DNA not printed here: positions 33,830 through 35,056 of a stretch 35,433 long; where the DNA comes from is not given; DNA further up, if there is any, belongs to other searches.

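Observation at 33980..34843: Spt5/NusG carries a fused ~135-aa N-terminal Ig-like (CARDB/NEW3-like) domain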

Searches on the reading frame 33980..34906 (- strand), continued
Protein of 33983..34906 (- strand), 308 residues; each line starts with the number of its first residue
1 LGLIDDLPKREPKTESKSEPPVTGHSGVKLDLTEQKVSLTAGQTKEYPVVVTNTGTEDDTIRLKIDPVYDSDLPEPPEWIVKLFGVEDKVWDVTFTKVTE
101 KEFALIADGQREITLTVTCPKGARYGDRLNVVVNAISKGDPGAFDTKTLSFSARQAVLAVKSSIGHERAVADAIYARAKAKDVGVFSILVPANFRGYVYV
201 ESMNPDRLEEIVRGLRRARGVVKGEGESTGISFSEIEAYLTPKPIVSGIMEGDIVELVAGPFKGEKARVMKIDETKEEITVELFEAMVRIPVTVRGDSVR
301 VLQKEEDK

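Call 6: find_homologous_proteins(query=window:33980-34843:-, max_evalue=0.00001)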
Query window:33980-34843:- (287 aa): 2286 proteins with E <= 0.00001 among 4347 candidates; the best 120 are listed.
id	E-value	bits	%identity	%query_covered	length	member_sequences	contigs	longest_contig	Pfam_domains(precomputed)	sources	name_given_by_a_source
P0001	1.7e-169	580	94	99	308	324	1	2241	PF03439.19,PF00467.36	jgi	-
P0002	1.6e-167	574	92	100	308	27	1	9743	PF03439.19,PF00467.36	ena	-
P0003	3.6e-165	566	90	100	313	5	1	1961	PF03439.19,PF00467.36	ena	-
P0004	8.1e-164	561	90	99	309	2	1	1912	PF03439.19,PF00467.36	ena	-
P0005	5.1e-158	542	85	99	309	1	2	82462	PF03439.19,PF00467.36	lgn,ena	-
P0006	5.7e-158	542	85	99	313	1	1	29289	PF03439.19,PF00467.36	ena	-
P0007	7.0e-158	542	84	100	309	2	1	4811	PF03439.19,PF00467.36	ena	-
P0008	9.5e-157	538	85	99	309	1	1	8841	PF03439.19,PF00467.36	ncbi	-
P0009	6.3e-155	532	84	99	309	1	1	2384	PF03439.19,PF00467.36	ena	-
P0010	2.2e-154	531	89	99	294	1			PF03439.19,PF00467.36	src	-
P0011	7.7e-154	529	84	100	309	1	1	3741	PF03439.19,PF00467.36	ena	-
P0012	8.9e-154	529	83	99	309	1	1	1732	PF03439.19,PF00467.36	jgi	jgi:transcription termination/antitermination protein NusG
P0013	1.5e-153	528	93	92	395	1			PF03439.19,PF00467.36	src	-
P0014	4.4e-153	526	82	99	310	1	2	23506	PF03439.19,PF00467.36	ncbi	-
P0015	1.9e-152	524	81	99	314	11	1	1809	PF03439.19,PF00467.36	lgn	-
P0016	3.5e-152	523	83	99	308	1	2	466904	PF03439.19,PF00467.36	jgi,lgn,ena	-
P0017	7.5e-152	522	81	99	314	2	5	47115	PF03439.19,PF00467.36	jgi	-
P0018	1.4e-151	521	82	99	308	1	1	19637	PF03439.19,PF00467.36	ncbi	-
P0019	1.6e-151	521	82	99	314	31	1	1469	PF03439.19,PF00467.36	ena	-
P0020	6.7e-151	519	82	99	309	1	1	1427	PF03439.19,PF00467.36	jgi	jgi:transcription termination/antitermination protein NusG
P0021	1.5e-150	518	81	99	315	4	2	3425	PF03439.19,PF00467.36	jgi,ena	-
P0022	2.1e-150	517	81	99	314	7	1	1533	PF03439.19,PF00467.36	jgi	jgi:transcriptional antiterminator NusG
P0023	3.2e-150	517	79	99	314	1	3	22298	PF03439.19,PF00467.36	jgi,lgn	jgi:transcriptional antiterminator NusG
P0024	3.4e-150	517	81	99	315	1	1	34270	PF03439.19,PF00467.36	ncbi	-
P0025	5.3e-150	516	80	99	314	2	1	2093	PF03439.19,PF00467.36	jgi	-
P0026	1.7e-149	514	84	99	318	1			PF03439.19,PF00467.36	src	-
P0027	2.0e-149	514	81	99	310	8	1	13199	PF03439.19,PF00467.36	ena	-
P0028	2.7e-149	514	81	99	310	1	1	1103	PF03439.19,PF00467.36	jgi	jgi:transcriptional antiterminator NusG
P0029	7.8e-149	512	82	98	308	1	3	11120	PF03439.19,PF00467.36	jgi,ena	-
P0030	1.4e-148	511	80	99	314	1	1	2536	PF03439.19,PF00467.36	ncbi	-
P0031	2.7e-148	511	80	99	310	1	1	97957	PF03439.19,PF00467.36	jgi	jgi:transcriptional antiterminator NusG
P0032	8.9e-148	509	80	99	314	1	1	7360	PF03439.19,PF00467.36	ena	-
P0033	1.4e-147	508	81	98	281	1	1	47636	PF03439.19,PF00467.36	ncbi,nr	ncbi:MAG: transcription elongation factor Spt5 [Euryarchaeota archaeon RBG_16_68_13]|nr:MAG: transcr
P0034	1.4e-147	508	79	99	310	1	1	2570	PF03439.19,PF00467.36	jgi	-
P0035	2.7e-147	507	80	99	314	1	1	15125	PF03439.19,PF00467.36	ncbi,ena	-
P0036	4.4e-147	507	80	98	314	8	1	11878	PF03439.19,PF00467.36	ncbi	-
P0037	6.1e-147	506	80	99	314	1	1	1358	PF03439.19,PF00467.36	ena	-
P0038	7.8e-147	506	78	99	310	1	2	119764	PF03439.19,PF00467.36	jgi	jgi:transcriptional antiterminator NusG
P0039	8.5e-147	506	81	99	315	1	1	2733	PF03439.19,PF00467.36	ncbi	-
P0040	9.8e-147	505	78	99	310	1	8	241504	PF03439.19,PF00467.36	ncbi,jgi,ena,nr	ncbi:MAG TPA: transcription elongation factor Spt5 [Thermoplasmata archaeon]|nr:transcription elonga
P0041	1.8e-146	505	80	99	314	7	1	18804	PF03439.19,PF00467.36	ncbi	-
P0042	2.0e-146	504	79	99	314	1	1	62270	PF03439.19,PF00467.36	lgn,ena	-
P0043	2.0e-146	504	79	99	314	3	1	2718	PF03439.19,PF00467.36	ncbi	-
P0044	2.3e-146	504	79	99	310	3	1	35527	PF03439.19,PF00467.36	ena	-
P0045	4.7e-146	503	79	99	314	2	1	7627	PF03439.19,PF00467.36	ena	-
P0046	1.3e-145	502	79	99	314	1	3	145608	PF03439.19,PF00467.36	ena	-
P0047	4.0e-144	497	77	98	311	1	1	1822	PF03439.19,PF00467.36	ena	-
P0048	1.4e-143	495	89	87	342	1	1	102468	PF03439.19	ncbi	-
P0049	6.8e-143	493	77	99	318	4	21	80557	PF03439.19,PF00467.36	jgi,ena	-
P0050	7.4e-143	493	83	99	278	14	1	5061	PF03439.19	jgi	-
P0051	2.3e-142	491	77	99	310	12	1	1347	PF03439.19,PF00467.36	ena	-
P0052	2.6e-141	488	77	99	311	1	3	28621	PF03439.19,PF00467.36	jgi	jgi:transcriptional antiterminator NusG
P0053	5.3e-141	487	77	100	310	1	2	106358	PF03439.19,PF00467.36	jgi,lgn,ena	-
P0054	8.7e-141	486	78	99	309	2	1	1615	PF03439.19,PF00467.36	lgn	-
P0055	1.1e-137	476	96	81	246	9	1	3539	PF03439.19,PF00467.36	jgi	-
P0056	1.6e-136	472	76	99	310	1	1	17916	PF03439.19,PF00467.36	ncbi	-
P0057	2.1e-136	472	75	98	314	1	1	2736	PF03439.19,PF00467.36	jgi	-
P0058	9.8e-136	469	75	98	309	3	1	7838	PF03439.19,PF00467.36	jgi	-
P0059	5.8e-135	467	73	98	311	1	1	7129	PF03439.19,PF00467.36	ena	-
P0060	8.0e-134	463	91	81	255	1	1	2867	PF03439.19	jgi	-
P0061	8.5e-132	456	78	99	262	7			PF03439.19,PF00467.36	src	-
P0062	2.2e-131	455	75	98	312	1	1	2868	PF03439.19,PF00467.36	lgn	-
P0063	1.4e-130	452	72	98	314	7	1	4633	PF03439.19,PF00467.36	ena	-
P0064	2.4e-130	452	72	98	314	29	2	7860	PF03439.19,PF00467.36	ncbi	-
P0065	2.4e-130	452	73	99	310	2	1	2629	PF03439.19,PF00467.36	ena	-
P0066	5.2e-130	451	73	99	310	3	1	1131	PF00467.36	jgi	-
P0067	1.5e-129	449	71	98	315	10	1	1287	PF03439.19,PF00467.36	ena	-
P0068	2.0e-129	449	72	98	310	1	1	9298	PF03439.19,PF00467.36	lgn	-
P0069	7.5e-129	447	69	100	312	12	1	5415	PF03439.19,PF00467.36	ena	-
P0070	3.1e-128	445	71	98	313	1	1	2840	PF03439.19,PF00467.36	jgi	jgi:transcriptional antiterminator NusG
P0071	3.4e-128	445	70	98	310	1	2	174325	PF03439.19,PF00467.36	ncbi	-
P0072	3.7e-128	445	71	98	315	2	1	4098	PF03439.19,PF00467.36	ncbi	-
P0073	4.2e-128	444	71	96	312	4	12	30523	PF03439.19,PF00467.36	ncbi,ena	-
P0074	3.1e-127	442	69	98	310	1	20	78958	PF03439.19,PF00467.36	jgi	-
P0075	4.6e-127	441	70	98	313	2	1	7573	PF03439.19,PF00467.36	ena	-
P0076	5.2e-127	441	69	98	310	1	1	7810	PF03439.19,PF00467.36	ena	-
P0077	2.4e-126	439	69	98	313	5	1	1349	PF03439.19,PF00467.36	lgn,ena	-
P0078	3.3e-126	438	68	98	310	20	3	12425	PF03439.19,PF00467.36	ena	-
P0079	6.1e-126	437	70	98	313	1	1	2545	PF03439.19,PF00467.36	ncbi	-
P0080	6.4e-126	437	69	98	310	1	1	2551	PF03439.19,PF00467.36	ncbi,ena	ncbi:MAG: transcription elongation factor Spt5 [Candidatus Thermoplasmatota archaeon]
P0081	1.4e-125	436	69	98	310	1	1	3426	PF03439.19,PF00467.36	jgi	-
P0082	1.3e-124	433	73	96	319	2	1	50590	PF03439.19,PF00467.36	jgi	jgi:transcriptional antiterminator NusG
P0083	4.2e-124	431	73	96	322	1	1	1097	PF03439.19,PF00467.36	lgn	-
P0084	3.8e-123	428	81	84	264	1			PF03439.19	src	-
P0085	1.0e-121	423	98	71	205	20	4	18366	PF03439.19,PF00467.36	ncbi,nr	ncbi:MAG: transcription elongation factor Spt5 [Methanobacteriota archaeon]|nr:MAG: transcription el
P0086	1.1e-121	423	85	80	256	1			PF03439.19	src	-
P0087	3.9e-121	422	72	90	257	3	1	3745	PF03439.19,PF00467.36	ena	-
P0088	6.6e-120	417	70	99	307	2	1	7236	PF03439.19,PF00467.36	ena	-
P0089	2.7e-119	415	58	100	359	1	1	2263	PF03439.19,PF00467.36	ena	-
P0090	1.5e-117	410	65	98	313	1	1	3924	PF03439.19,PF00467.36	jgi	-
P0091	3.8e-116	405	67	99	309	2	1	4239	PF03439.19,PF00467.36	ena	-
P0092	1.3e-115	403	66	99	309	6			PF03439.19,PF00467.36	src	-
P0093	2.4e-115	403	59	98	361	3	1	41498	PF03439.19,PF00467.36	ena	-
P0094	8.6e-115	401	67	99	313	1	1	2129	PF03439.19,PF00467.36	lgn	-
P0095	9.6e-115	401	68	98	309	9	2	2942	PF03439.19,PF00467.36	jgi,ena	-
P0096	5.0e-114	398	65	98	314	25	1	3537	PF03439.19,PF00467.36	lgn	-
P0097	7.0e-114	398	91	69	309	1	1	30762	PF03439.19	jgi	-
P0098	1.0e-113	397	64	99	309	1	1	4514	PF03439.19,PF00467.36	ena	-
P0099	1.1e-113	397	54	99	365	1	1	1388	PF03439.19,PF00467.36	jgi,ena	-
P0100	1.3e-113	397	67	99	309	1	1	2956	PF03439.19,PF00467.36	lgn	-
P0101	1.7e-113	396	86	74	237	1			PF03439.19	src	-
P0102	4.9e-113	395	65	99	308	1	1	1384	PF03439.19,PF00467.36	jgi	jgi:transcriptional antiterminator NusG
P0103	8.9e-113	394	65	99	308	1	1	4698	PF03439.19,PF00467.36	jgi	jgi:transcriptional antiterminator NusG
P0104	1.3e-112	394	65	99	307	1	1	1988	PF03439.19,PF00467.36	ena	-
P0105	1.3e-112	394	57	98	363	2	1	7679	PF03439.19,PF00467.36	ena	-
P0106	1.6e-112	393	64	99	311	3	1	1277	PF03439.19,PF00467.36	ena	-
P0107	5.5e-112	392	64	99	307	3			PF03439.19,PF00467.36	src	-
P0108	5.9e-112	391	63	98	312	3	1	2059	PF03439.19,PF00467.36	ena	-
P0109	1.1e-111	391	68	99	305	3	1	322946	PF03439.19,PF00467.36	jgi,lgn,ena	-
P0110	1.1e-111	391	64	99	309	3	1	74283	PF03439.19,PF00467.36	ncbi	-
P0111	1.3e-111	390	63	98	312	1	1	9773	PF03439.19,PF00467.36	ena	-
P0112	2.0e-111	390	63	98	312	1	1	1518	PF03439.19,PF00467.36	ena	-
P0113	2.1e-111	390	56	98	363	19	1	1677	PF03439.19,PF00467.36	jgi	jgi:transcription elongation factor Spt5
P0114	3.2e-111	389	64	99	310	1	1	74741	PF03439.19,PF00467.36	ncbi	-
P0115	3.4e-111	389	91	43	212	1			PF00467.36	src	-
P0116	4.8e-111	388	54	100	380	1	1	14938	PF03439.19,PF00467.36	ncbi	-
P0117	1.0e-110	387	67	97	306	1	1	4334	PF03439.19,PF00467.36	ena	-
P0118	1.1e-110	387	65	99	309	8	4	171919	PF03439.19,PF00467.36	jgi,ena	-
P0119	2.6e-110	386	65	99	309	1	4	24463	PF03439.19,PF00467.36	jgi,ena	-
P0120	2.9e-110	386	57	96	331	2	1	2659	PF03439.19,PF00467.36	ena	-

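Call 16: find_encoding_contigs(protein=P0016, flank=6000, max_places=2)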
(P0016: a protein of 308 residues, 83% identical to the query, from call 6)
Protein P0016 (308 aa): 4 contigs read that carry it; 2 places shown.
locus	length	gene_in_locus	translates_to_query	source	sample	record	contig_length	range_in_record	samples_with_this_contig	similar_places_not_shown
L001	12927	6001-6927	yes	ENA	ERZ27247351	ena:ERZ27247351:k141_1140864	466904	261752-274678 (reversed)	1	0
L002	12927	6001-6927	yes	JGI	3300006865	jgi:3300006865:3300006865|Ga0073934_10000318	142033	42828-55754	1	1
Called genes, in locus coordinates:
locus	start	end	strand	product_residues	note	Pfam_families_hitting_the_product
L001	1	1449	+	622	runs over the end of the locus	PF00005:ABC_tran, PF13304:AAA_21 (faint), PF00005:ABC_tran, PF08352:oligo_HPY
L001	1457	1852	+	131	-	-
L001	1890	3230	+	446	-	PF15892:BNR_4 (faint)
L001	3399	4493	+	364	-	PF00091:Tubulin, PF12327:FtsZ_C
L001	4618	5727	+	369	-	PF00091:Tubulin, PF12327:FtsZ_C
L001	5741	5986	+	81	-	-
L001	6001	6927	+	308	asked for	PF03439:Spt5-NGN, PF00467:KOW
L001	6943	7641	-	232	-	PF08241:Methyltransf_11, PF13649:Methyltransf_25 (weak)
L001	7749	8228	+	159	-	PF03946:Ribosomal_L11_N, PF00298:Ribosomal_L11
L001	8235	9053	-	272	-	PF01978:TrmB, PF13551:HTH_29 (faint)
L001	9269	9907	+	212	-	PF00687:Ribosomal_L1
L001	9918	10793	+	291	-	PF00466:Ribosomal_L10, PF17777:RL10P_insert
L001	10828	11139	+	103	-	PF00428:Ribosomal_60s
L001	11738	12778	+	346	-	PF18306:LDcluster4, PF03641:Lysine_decarbox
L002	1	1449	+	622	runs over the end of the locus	PF00005:ABC_tran, PF13304:AAA_21 (faint), PF00005:ABC_tran, PF08352:oligo_HPY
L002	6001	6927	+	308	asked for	PF03439:Spt5-NGN, PF00467:KOW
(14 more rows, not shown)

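Call 19: predict_structure(alignment_id=A1)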
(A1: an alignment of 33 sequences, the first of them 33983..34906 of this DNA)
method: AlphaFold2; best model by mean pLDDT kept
length: 308 residues; sequences in the alignment: 33
mean_pLDDT: 76.7   pTM: 0.56
mean pLDDT of the five models: 76.7, 75.7, 74.2, 68.2, 64.1
residues with pLDDT >= 90: 64; 70-90: 156; 50-70: 58; < 50: 30
segments of 3 or more residues with pLDDT < 50: 1-17, 225-233
pLDDT, mean of each block of 10 residues (from residue 1): 45 45 78 87 87 93 90 69 85 82 92 91 76 93 93 76 82 78 69 75 71 78 53 54 61 84 87 77 74 82 65
secondary structure, 60 per line:
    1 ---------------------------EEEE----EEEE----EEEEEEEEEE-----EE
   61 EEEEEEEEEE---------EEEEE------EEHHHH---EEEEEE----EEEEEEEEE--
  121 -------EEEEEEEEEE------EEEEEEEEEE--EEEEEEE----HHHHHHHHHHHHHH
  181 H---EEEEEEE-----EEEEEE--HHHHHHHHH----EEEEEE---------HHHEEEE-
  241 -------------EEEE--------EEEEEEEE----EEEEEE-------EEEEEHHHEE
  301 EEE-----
elements in order: E28-31 E36-39 E44-53 E59-70 E80-84 H93-96 E100-105 E110-118 E128-137 E144-153 E156-162 H167-181 E185-191 E197-202 H205-213 E218-223 E236-239 E254-257 E266-273 E278-283 E291-295 E299-303

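Call 20: find_encoding_contigs(protein=P0085, flank=4000, max_places=4)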
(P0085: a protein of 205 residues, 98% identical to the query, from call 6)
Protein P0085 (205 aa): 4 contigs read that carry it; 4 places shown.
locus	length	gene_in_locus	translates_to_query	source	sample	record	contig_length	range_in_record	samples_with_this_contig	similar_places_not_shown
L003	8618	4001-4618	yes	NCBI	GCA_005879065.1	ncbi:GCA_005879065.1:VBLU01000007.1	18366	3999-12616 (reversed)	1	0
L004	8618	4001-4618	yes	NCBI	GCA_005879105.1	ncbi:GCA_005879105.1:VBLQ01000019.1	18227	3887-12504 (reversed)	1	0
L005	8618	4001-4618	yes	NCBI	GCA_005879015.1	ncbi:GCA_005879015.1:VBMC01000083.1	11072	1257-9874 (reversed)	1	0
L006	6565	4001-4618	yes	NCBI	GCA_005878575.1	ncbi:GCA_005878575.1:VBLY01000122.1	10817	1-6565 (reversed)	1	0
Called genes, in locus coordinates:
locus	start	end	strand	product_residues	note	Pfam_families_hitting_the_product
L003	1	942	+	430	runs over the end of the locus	PF01966:HD, PF19276:HD_assoc_2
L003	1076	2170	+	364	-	PF00091:Tubulin, PF12327:FtsZ_C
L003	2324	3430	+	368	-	PF00091:Tubulin, PF12327:FtsZ_C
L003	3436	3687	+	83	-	-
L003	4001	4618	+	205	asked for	PF03439:Spt5-NGN, PF00467:KOW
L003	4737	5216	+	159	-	PF03946:Ribosomal_L11_N, PF00298:Ribosomal_L11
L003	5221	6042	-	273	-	PF13384:HTH_23 (faint), PF01978:TrmB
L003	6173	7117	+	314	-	PF03069:FmdA_AmdA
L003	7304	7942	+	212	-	PF00687:Ribosomal_L1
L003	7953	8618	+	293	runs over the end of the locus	PF00466:Ribosomal_L10, PF17777:RL10P_insert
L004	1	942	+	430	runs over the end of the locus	PF01966:HD, PF19276:HD_assoc_2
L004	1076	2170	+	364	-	PF00091:Tubulin, PF12327:FtsZ_C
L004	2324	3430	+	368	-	PF00091:Tubulin, PF12327:FtsZ_C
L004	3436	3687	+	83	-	-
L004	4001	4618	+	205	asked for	PF03439:Spt5-NGN, PF00467:KOW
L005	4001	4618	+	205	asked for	PF03439:Spt5-NGN, PF00467:KOW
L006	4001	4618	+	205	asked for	PF03439:Spt5-NGN, PF00467:KOW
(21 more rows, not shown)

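Call 21: find_encoding_contigs(protein=P0002, flank=4000, max_places=2)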
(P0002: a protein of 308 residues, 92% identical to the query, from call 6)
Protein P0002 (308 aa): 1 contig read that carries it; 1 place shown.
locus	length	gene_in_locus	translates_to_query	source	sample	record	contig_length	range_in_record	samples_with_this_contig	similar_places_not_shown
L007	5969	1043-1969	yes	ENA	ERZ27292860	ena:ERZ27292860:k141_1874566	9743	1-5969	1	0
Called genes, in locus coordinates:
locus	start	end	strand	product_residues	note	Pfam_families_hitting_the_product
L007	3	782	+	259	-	?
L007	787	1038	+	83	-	-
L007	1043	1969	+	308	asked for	PF03439:Spt5-NGN, PF00467:KOW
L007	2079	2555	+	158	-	PF03946:Ribosomal_L11_N, PF00298:Ribosomal_L11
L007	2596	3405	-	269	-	PF01978:TrmB, PF12802:MarR_2 (weak)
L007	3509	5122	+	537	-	PF00324:AA_permease, PF13520:AA_permease_2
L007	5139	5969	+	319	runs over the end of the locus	-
